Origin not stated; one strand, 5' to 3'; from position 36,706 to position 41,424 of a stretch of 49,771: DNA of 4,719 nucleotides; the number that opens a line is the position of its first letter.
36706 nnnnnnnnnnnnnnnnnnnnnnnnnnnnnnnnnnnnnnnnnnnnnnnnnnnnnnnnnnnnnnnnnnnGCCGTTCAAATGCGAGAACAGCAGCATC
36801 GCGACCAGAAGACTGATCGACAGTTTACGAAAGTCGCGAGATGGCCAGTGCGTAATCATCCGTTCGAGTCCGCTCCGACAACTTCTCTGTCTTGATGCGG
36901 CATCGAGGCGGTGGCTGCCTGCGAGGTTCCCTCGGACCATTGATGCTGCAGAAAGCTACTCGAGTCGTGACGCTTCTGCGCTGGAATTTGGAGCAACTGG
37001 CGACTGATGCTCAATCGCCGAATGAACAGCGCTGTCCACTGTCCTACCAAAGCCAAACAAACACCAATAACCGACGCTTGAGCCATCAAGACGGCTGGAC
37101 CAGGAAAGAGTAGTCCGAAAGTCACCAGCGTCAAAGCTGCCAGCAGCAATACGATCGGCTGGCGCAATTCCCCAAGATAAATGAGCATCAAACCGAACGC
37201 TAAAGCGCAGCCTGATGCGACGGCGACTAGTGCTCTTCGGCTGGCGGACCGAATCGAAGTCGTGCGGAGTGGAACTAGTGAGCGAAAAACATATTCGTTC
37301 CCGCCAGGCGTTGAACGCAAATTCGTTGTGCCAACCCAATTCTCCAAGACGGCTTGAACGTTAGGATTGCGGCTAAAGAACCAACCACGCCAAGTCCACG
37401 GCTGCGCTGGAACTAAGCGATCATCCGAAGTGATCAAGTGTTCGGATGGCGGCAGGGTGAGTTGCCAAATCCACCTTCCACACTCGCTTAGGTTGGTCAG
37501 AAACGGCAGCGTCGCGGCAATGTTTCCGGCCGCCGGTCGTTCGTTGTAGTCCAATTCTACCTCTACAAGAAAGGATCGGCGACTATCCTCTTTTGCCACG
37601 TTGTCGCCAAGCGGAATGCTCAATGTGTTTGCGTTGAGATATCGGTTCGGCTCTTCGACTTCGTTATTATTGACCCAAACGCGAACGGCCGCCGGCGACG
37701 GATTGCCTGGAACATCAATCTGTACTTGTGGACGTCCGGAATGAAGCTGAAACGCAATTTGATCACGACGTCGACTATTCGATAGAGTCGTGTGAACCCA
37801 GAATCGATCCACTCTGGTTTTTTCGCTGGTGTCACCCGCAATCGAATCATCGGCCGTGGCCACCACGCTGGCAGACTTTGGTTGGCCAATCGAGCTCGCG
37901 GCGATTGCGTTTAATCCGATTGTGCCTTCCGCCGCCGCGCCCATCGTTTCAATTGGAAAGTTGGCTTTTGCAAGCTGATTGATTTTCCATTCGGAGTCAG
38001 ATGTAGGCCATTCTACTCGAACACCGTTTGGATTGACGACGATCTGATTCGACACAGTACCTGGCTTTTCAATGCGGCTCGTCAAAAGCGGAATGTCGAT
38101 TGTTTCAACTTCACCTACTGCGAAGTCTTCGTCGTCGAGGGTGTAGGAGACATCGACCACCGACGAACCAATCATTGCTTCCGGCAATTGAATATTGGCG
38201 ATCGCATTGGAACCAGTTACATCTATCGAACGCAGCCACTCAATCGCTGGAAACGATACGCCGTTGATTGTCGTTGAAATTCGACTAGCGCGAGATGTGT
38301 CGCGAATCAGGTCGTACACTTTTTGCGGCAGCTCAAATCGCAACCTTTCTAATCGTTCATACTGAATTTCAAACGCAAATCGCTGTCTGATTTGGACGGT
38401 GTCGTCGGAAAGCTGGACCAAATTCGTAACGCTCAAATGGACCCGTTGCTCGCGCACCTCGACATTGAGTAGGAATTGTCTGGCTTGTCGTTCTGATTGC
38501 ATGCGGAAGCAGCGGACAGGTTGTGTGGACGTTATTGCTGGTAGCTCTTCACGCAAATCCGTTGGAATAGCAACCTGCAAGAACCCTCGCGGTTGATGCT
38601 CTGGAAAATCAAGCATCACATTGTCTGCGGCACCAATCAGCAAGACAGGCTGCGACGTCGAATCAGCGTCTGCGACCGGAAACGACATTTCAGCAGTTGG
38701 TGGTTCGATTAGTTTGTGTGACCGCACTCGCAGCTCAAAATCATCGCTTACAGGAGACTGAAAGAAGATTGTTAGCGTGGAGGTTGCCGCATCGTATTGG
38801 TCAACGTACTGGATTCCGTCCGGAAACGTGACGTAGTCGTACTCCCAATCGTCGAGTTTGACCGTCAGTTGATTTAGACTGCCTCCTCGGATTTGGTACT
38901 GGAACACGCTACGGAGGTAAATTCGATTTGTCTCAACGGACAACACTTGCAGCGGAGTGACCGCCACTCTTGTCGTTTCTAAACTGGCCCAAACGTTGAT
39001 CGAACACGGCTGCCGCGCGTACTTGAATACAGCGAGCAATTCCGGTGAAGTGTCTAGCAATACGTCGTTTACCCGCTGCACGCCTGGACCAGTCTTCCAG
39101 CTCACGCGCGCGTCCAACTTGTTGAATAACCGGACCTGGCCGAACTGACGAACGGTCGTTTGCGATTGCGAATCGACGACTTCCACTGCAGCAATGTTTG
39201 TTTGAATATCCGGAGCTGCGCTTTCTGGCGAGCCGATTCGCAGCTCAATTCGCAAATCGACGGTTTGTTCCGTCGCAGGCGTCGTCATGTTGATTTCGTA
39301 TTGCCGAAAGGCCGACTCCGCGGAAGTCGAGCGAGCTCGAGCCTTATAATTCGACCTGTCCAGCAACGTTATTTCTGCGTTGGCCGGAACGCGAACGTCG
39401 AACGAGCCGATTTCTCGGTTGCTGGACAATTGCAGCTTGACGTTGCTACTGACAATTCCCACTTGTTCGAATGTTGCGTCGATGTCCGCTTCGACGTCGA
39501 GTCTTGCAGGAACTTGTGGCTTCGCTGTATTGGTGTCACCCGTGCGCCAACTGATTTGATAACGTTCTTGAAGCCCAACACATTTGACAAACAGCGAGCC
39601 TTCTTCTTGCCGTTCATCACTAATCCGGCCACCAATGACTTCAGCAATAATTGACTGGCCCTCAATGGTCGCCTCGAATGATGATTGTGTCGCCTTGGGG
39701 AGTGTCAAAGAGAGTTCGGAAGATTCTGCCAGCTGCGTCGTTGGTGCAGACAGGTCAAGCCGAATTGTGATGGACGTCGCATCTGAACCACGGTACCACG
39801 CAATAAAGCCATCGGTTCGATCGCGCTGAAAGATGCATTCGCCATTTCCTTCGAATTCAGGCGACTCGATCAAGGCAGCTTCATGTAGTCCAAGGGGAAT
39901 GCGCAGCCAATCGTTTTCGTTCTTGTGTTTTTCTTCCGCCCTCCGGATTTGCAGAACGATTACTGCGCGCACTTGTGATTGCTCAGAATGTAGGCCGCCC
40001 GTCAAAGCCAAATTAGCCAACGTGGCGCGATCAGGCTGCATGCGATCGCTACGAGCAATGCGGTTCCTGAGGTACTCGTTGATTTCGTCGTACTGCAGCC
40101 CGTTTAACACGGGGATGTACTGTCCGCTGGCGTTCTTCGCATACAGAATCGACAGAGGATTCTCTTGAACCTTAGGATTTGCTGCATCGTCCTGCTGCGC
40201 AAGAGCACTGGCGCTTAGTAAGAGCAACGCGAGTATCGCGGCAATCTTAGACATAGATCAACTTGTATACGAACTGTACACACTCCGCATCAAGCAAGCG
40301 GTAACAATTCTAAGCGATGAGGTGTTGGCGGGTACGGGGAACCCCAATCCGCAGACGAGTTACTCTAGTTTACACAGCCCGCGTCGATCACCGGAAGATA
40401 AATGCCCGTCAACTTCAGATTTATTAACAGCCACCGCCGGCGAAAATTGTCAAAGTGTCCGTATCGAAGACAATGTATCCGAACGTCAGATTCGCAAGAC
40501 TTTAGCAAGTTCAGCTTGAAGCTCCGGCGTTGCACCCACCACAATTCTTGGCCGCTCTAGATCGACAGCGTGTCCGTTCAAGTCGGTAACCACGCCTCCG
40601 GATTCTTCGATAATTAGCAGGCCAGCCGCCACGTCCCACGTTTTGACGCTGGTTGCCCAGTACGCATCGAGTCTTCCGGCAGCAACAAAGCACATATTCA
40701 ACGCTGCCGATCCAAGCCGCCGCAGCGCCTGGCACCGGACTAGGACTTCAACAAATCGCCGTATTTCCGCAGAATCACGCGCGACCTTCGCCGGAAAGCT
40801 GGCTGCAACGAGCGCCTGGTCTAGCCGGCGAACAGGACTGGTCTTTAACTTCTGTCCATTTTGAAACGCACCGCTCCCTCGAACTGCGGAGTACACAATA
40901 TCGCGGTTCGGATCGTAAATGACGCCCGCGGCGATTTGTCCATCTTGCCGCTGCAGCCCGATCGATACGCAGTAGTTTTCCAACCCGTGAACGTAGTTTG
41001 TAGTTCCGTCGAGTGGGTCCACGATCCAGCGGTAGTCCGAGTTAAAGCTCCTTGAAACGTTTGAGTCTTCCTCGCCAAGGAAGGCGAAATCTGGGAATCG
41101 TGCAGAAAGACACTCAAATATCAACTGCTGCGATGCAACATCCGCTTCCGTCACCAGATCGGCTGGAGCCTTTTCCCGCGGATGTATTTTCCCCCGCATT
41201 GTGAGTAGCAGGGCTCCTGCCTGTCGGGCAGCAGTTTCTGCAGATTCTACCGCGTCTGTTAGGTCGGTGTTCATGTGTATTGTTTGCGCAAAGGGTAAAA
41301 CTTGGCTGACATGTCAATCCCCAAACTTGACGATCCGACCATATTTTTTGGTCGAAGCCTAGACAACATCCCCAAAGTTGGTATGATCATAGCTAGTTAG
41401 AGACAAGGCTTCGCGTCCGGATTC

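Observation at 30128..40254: Three paralogous giant envelope modules in one translationally coupled operon; family unknown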

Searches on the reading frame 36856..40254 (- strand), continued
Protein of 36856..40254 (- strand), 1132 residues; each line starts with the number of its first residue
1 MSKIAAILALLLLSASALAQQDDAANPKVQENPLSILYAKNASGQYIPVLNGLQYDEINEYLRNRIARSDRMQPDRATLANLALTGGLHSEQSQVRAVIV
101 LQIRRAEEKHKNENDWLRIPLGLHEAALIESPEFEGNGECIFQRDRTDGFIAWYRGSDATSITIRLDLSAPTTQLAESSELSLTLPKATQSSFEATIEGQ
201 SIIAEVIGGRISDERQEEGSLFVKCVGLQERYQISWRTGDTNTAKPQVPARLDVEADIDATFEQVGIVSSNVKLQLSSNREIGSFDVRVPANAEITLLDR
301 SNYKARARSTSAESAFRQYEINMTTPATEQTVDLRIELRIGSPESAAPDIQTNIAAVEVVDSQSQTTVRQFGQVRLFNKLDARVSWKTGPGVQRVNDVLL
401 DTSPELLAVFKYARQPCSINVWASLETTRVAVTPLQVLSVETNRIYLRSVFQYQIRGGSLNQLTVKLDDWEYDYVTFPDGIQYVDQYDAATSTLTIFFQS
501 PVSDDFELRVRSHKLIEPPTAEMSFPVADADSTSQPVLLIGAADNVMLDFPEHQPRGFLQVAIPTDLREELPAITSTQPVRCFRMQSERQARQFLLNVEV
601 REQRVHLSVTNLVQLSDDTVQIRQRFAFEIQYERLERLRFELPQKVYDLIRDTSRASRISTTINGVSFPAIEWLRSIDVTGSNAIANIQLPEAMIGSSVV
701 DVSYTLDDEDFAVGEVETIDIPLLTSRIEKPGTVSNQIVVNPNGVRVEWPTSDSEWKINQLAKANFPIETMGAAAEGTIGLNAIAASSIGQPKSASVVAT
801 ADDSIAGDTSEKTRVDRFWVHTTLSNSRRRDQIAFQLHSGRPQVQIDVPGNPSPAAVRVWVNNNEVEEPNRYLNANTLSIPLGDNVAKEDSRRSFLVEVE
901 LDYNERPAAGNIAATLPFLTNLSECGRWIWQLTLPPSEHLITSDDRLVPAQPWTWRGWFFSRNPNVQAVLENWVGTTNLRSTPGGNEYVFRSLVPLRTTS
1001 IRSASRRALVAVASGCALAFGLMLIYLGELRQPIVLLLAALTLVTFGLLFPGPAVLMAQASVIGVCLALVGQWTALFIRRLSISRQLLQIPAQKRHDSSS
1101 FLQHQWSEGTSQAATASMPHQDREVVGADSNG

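Call 102: search_protein_families(library=pfam, alignment_id=A10, max_evalue=1)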
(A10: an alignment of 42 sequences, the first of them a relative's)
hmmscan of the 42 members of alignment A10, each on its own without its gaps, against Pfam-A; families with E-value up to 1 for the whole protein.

A. member 1, P0001 (1132 aa): 1 family
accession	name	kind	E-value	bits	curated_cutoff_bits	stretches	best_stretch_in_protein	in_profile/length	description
PF24260.1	DUF7461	-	0.036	14.1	27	1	783-799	15-31/50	Family of unknown function (DUF7461)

B. families by the number of members that match (of 42 scanned): 23 families
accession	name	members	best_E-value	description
PF18949.5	DUF5693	7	0.0034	Family of unknown function (DUF5693)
PF20237.3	DUF6594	1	0.00074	Family of unknown function (DUF6594)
PF11992.13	TgpA_N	1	0.0029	TgpA N-terminal domain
PF23993.1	DUF7311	1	0.0051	Domain of unknown function (DUF7311)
PF06832.18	BiPBP_C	1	0.008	Penicillin-Binding Protein C-terminus Family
PF25262.1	DUF7862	1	0.0086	Domain of unknown function (DUF7862)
PF02508.19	Rnf-Nqr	1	0.009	Rnf-Nqr subunit, membrane protein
PF21500.3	HolB_lid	1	0.0091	DNA polymerase III subunit delta', AAA+ ATPase lid domain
PF24260.1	DUF7461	1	0.036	Family of unknown function (DUF7461)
PF20596.3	pAdhesive_11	1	0.043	Putative adhesive domain (group 11)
PF23163.1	CSD_RNase_II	1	0.06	CSD-like barrel domain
PF09099.16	Qn_am_d_aIII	1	0.068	Quinohemoprotein amine dehydrogenase, alpha subunit domain III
PF23826.1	DUF7196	1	0.073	Domain of unknown function (DUF7196)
PF15016.13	C5orf34_C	1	0.092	C5orf34 C-terminal domain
PF07878.17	RHH_5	1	0.12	CopG-like RHH_1 or ribbon-helix-helix domain, RHH_5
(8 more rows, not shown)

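Call 104: search_protein_families(library=pfam, proteins=[P0036, P0039, P0041, P0043, P0045, P0047, P0050, P0051], max_evalue=0.5)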
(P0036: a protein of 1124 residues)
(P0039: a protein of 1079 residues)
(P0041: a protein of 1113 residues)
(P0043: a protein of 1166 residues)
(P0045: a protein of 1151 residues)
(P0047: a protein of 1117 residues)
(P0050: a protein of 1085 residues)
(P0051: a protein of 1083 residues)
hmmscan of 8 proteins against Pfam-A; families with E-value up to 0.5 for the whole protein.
P0036 (1124 aa): 0 families

P0039 (1079 aa): 0 families

P0041 (1113 aa): 1 family
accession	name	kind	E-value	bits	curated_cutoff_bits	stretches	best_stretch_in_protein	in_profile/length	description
PF23993.1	DUF7311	-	0.0051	17.8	27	0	121-184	81-143/150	Domain of unknown function (DUF7311)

P0043 (1166 aa): 0 families

P0045 (1151 aa): 1 family
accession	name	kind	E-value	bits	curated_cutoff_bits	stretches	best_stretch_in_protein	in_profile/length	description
PF18949.5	DUF5693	-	0.31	9.9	29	1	1025-1089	316-380/609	Family of unknown function (DUF5693)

P0047 (1117 aa): 1 family
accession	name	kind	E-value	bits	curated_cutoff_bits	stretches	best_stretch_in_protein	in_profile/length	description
PF18949.5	DUF5693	-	0.38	9.6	29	0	983-1073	301-393/609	Family of unknown function (DUF5693)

P0050 (1085 aa): 0 families

P0051 (1083 aa): 0 families

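Call 105: list_cluster_members(proteins=[P0054, P0059, P0076, P0093, P0098, P0104, P0112, P0141, P0154, P0160])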
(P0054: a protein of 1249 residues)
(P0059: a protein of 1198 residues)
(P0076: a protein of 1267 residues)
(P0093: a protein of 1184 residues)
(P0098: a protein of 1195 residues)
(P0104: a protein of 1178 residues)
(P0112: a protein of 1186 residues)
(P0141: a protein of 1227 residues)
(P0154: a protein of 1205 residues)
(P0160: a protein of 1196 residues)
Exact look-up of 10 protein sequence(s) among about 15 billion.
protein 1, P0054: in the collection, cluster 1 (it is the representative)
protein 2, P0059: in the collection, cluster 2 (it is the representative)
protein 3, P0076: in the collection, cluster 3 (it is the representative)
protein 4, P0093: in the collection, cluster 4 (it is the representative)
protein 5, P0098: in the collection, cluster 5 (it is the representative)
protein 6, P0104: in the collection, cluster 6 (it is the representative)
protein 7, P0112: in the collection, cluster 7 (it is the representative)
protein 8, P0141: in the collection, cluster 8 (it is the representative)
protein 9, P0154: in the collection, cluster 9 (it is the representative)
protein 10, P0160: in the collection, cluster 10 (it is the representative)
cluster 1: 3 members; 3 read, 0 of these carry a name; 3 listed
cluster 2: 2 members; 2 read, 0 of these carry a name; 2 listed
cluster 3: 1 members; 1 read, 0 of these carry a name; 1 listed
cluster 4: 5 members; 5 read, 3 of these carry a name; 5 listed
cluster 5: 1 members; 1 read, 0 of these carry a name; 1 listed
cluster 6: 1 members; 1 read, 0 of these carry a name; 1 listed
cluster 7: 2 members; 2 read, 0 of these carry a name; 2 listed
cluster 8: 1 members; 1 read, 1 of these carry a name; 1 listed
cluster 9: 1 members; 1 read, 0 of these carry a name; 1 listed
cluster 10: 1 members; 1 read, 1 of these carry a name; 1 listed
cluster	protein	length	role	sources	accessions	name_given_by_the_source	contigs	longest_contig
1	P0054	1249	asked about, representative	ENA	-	-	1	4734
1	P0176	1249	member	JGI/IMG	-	-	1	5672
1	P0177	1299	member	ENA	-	-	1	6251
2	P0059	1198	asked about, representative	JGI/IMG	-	-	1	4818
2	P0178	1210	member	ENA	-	-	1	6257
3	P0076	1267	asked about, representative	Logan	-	-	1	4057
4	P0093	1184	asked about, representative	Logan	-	-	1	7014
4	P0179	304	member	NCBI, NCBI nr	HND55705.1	MAG TPA: hypothetical protein PLV92_24990, partial [Pirellulaceae bacterium] | hypothetical protein [Pirellulaceae bacterium]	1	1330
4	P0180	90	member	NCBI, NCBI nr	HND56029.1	MAG TPA: hypothetical protein PLV92_26620, partial [Pirellulaceae bacterium] | hypothetical protein [Pirellulaceae bacterium]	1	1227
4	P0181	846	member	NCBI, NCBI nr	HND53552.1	MAG TPA: hypothetical protein PLV92_14180, partial [Pirellulaceae bacterium] | hypothetical protein [Pirellulaceae bacterium]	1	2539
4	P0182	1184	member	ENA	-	-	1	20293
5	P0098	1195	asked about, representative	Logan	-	-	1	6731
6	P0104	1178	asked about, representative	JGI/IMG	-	-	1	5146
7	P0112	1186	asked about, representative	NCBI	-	-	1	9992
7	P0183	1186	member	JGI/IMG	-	-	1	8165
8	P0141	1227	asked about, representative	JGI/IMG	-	hypothetical protein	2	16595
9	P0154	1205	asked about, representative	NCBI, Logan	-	-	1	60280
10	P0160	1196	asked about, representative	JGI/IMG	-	hypothetical protein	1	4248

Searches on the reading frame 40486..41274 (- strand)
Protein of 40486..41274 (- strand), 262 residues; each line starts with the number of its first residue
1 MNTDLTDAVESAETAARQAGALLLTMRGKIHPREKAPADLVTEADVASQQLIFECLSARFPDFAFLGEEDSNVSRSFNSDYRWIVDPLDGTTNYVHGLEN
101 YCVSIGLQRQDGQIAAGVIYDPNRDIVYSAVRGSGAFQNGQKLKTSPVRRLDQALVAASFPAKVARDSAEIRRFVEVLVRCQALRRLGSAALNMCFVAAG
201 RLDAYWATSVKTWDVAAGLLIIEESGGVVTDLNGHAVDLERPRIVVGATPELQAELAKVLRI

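Call 5: search_protein_families(library=pfam, proteins=[window:40486-41274:-], max_evalue=0.1)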
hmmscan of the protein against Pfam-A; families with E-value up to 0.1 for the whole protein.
window:40486-41274:- (262 aa): 2 families
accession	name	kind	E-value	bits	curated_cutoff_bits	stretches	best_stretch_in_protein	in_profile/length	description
PF00459.30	Inositol_P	-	4.8e-70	236.6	27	1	9-260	6-266/271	Inositol monophosphatase family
PF00316.25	FBPase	-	0.023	14.7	34.8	1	39-93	59-116/191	Fructose-1-6-bisphosphatase, N-terminal domain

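Call 6: search_protein_families(library=ncbifam, proteins=[window:40486-41274:-], max_evalue=0.1)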
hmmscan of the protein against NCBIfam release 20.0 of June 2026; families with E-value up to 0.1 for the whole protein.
window:40486-41274:- (262 aa): 9 families
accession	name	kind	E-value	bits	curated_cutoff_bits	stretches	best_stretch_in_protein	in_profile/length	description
NF008027.1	PRK10757.1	equivalog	3.2e-50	170.5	332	1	13-250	9-248/267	inositol-1-monophosphatase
TIGR02067.1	his_9_HisN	equivalog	7.4e-46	156.7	275.15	1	13-260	6-251/252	histidinol-phosphatase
NF009321.0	PRK12676.1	equivalog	1.1e-37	129.6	264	1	43-241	46-238/264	bifunctional fructose-bisphosphatase/inositol-phosphate phosphatase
TIGR01331.1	bisphos_cysQ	equivalog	4.9e-34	118.1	228.8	1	13-237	6-232/250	3'(2'),5'-bisphosphate nucleotidase CysQ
NF008182.0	PRK10931.1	equivalog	2.6e-24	85.6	379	1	14-239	7-230/246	3'(2'),5'-bisphosphate nucleotidase CysQ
NF010678.0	PRK14076.1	equivalog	3.1e-21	75.9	493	1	79-240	80-259/570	bifunctional NADP phosphatase/NAD kinase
TIGR01330.1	bisphos_HAL2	equivalog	1.2e-15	57.2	267.05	1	82-241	136-324/359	3'(2'),5'-bisphosphate nucleotidase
NF006780.0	PRK09293.1-4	equivalog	0.0027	16.7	358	1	16-129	40-163/343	class 1 fructose-bisphosphatase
NF006778.0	PRK09293.1-1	equivalog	0.085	11.5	368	0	72-93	99-120/335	class 1 fructose-bisphosphatase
